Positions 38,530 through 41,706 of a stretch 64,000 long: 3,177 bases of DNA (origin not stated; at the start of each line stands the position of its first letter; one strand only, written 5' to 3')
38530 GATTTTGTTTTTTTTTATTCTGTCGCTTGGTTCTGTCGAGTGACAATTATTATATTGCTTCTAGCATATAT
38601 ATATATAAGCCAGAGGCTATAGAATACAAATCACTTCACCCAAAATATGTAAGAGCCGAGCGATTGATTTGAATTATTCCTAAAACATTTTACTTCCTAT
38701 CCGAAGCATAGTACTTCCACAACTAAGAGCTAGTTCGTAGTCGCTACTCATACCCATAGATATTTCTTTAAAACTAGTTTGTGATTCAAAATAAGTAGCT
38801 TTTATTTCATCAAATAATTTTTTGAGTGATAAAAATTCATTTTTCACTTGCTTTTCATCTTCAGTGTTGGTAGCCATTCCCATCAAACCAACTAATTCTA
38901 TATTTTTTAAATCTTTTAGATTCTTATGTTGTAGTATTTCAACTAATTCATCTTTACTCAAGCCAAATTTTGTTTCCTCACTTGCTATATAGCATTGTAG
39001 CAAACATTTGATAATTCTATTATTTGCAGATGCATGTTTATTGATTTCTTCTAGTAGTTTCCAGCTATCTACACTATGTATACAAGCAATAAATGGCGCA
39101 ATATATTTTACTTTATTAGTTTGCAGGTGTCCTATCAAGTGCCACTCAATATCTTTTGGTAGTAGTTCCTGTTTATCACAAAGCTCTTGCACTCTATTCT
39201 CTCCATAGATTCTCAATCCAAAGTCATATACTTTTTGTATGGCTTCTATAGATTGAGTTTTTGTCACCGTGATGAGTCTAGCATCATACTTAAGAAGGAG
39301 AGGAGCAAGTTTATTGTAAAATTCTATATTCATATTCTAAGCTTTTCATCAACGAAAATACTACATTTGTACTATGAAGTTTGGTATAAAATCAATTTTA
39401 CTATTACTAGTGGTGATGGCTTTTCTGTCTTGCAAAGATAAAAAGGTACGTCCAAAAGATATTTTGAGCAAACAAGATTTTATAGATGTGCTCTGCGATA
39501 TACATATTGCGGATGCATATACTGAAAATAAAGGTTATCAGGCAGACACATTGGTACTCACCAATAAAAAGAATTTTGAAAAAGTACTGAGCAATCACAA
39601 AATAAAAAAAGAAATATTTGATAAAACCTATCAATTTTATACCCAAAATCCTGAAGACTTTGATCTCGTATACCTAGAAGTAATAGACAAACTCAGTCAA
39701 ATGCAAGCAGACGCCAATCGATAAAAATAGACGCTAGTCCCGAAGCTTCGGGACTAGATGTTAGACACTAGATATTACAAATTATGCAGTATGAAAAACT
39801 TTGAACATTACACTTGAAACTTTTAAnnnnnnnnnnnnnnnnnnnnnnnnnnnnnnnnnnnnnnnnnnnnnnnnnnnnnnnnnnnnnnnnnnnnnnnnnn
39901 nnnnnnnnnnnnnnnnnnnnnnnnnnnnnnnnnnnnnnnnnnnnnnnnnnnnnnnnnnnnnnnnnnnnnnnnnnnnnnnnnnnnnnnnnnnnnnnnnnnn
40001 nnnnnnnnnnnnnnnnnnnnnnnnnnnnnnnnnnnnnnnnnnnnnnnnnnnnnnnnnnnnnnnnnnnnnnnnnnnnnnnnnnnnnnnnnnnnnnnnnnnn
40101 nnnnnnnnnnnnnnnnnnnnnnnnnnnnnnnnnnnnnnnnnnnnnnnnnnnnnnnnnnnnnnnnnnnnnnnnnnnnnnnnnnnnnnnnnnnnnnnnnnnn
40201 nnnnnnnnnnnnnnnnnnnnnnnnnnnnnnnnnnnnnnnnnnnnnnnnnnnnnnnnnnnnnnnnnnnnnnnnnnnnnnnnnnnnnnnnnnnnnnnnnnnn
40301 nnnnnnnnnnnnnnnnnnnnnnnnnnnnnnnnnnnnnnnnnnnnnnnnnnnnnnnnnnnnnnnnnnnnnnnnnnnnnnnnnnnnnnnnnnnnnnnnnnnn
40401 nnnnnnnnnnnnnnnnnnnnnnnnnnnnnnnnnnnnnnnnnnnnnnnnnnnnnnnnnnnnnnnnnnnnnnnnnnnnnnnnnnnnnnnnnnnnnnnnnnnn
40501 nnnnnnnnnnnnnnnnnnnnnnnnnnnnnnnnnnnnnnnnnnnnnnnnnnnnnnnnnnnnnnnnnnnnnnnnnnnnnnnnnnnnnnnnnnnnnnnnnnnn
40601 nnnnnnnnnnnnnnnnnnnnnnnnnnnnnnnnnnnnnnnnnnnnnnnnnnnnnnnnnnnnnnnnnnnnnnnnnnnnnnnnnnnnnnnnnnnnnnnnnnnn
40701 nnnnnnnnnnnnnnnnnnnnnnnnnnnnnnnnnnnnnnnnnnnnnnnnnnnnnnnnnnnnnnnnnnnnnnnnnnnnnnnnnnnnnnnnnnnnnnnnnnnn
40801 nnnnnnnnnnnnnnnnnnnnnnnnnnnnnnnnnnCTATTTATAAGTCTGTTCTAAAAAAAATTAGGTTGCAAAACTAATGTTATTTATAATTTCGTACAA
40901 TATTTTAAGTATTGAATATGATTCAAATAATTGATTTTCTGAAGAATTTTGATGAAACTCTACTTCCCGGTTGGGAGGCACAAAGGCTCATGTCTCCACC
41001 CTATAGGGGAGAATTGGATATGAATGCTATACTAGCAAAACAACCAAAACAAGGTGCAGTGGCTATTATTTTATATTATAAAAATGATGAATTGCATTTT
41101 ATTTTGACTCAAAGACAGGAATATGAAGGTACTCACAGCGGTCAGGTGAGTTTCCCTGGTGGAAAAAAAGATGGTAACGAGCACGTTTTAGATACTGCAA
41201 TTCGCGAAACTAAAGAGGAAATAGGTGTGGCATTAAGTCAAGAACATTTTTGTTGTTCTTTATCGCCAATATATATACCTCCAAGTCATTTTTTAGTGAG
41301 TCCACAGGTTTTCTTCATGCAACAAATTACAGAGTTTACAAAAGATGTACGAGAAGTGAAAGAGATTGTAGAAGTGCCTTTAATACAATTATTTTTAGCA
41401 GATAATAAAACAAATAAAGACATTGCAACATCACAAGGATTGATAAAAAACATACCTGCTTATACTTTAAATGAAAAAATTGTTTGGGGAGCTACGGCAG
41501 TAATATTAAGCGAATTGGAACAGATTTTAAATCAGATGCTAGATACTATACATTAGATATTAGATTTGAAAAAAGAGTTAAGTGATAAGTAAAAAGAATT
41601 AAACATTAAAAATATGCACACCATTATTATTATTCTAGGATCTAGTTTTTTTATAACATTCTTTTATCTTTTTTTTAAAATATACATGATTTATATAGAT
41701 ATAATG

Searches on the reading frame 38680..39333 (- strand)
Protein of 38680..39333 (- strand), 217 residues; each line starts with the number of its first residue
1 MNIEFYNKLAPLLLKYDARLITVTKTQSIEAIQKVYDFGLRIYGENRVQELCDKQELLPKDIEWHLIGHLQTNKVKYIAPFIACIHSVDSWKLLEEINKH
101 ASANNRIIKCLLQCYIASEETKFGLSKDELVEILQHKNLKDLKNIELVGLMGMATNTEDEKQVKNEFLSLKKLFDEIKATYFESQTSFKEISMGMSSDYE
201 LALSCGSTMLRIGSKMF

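Call 56: search_protein_families(library=pfam, proteins=[window:38680-39333:-], max_evalue=0.001)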
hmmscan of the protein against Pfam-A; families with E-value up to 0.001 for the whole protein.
window:38680-39333:- (217 aa): 1 family
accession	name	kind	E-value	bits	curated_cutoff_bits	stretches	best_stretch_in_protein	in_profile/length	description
PF01168.26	Ala_racemase_N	-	5.3e-13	49.6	24.1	1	15-216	18-215/220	Alanine racemase, N-terminal domain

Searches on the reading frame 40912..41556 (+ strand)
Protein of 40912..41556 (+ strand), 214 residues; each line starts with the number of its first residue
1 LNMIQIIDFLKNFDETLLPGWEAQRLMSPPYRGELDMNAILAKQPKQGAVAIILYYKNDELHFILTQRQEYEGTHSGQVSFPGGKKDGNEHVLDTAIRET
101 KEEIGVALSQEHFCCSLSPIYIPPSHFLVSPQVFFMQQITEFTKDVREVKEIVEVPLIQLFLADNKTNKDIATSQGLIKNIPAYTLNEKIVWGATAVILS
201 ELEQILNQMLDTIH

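Call 56: search_protein_families(library=pfam, proteins=[window:40912-41556:+], max_evalue=0.001)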
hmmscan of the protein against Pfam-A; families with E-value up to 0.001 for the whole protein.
window:40912-41556:+ (214 aa): 1 family
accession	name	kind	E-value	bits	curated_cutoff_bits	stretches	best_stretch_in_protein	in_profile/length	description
PF00293.34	NUDIX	-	6.7e-11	42.8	21.1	1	47-119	3-71/134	NUDIX domain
